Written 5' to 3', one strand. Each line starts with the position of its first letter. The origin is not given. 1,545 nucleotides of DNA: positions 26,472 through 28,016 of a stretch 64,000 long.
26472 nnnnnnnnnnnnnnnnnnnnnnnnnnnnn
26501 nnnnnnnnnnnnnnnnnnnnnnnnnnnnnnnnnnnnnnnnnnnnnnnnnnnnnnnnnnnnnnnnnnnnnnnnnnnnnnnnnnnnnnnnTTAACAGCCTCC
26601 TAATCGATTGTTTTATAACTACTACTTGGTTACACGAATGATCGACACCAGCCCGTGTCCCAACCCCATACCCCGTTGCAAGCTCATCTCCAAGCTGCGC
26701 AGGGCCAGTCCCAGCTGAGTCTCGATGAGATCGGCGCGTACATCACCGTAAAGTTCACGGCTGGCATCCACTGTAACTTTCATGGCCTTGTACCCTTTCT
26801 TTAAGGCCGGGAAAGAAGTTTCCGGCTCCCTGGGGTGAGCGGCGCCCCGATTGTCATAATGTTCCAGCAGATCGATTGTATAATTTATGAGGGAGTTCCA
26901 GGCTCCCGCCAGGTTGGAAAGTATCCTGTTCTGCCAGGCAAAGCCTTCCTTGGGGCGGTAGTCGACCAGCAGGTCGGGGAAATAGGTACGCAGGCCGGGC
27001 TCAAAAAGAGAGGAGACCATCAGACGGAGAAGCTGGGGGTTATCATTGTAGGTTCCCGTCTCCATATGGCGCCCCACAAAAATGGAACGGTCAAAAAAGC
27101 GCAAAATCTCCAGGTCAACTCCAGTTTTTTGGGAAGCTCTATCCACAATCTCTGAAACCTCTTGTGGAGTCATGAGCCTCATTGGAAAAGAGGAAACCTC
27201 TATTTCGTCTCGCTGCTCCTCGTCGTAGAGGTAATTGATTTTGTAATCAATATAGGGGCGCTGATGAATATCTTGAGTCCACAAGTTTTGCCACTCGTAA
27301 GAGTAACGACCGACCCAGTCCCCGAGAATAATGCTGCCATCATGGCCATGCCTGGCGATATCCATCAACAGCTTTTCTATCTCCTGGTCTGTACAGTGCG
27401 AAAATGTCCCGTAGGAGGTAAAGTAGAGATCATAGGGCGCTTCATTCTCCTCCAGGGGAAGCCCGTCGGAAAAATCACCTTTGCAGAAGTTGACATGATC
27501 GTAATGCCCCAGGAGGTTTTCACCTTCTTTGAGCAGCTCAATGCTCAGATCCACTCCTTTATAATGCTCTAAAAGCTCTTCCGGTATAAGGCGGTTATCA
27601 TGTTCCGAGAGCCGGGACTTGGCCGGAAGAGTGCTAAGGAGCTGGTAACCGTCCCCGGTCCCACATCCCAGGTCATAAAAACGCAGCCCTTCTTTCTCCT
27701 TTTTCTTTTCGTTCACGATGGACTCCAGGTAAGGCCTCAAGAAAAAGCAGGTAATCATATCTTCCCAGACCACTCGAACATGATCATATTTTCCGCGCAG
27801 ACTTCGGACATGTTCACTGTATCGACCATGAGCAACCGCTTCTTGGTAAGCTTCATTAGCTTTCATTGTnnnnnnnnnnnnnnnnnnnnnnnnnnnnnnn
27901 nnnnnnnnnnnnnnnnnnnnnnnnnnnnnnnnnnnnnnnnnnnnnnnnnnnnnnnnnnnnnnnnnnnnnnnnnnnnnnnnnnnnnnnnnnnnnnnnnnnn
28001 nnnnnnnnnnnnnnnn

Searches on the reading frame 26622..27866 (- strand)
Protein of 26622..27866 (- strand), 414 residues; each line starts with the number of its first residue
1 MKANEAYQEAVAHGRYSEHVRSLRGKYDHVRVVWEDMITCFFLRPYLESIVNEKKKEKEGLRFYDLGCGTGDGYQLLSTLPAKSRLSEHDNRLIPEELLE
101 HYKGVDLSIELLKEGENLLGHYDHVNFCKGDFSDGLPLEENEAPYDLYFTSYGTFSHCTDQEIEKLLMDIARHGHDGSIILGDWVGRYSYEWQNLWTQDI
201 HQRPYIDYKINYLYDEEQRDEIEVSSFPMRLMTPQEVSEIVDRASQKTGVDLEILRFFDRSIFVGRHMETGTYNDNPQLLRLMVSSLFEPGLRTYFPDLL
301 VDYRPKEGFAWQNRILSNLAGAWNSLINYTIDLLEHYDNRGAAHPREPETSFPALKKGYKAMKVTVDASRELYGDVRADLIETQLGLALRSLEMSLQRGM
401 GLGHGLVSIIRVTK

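Call 21: find_encoding_contigs(protein=window:26622-27866:-, flank=10000, max_places=1)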
Protein window:26622-27866:- (414 aa): 5 contigs read that carry it; 1 place shown.
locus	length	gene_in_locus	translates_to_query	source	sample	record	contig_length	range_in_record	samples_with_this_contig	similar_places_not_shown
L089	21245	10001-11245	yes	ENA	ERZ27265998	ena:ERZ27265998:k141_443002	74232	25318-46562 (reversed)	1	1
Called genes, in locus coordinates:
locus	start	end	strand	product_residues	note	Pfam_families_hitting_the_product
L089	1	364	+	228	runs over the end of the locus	PF00072:Response_reg, PF23198:PDE8A_N (weak), PF00486:Trans_reg_C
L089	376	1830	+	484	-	PF00672:HAMP, PF00512:HisKA, PF02518:HATPase_c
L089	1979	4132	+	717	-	PF13570:Beta-prop_ACSF4 (faint), PF18975:DUF5711 (faint), PF23381:Beta-prop_IFT122_1st (faint), PF13360:PQQ_2, PF23414:Beta-prop_EML_2 (faint), PF23411:Beta-prop_Vps41 (faint), PF12894:ANAPC4_WD40 (faint), PF10646:Germane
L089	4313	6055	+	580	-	PF03485:Arg_tRNA_synt_N, PF00750:tRNA-synt_1d, PF05746:DALR_1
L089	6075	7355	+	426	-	PF02403:Seryl_tRNA_N, PF00587:tRNA-synt_2b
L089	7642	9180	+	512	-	PF06253:MTTB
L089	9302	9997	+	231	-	PF02607:B12-binding_2, PF02310:B12-binding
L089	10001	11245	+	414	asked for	PF13649:Methyltransf_25 (faint)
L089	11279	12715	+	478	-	PF06253:MTTB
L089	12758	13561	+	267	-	PF00809:Pterin_bind, PF03599:CdhD (weak)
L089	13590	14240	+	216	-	PF02607:B12-binding_2, PF02310:B12-binding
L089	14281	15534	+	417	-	PF00171:Aldedh (weak)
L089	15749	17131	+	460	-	PF04107:GCS2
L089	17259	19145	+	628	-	PF02730:AFOR_N, PF01314:AFOR_C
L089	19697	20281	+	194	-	PF09335:VTT_dom (weak)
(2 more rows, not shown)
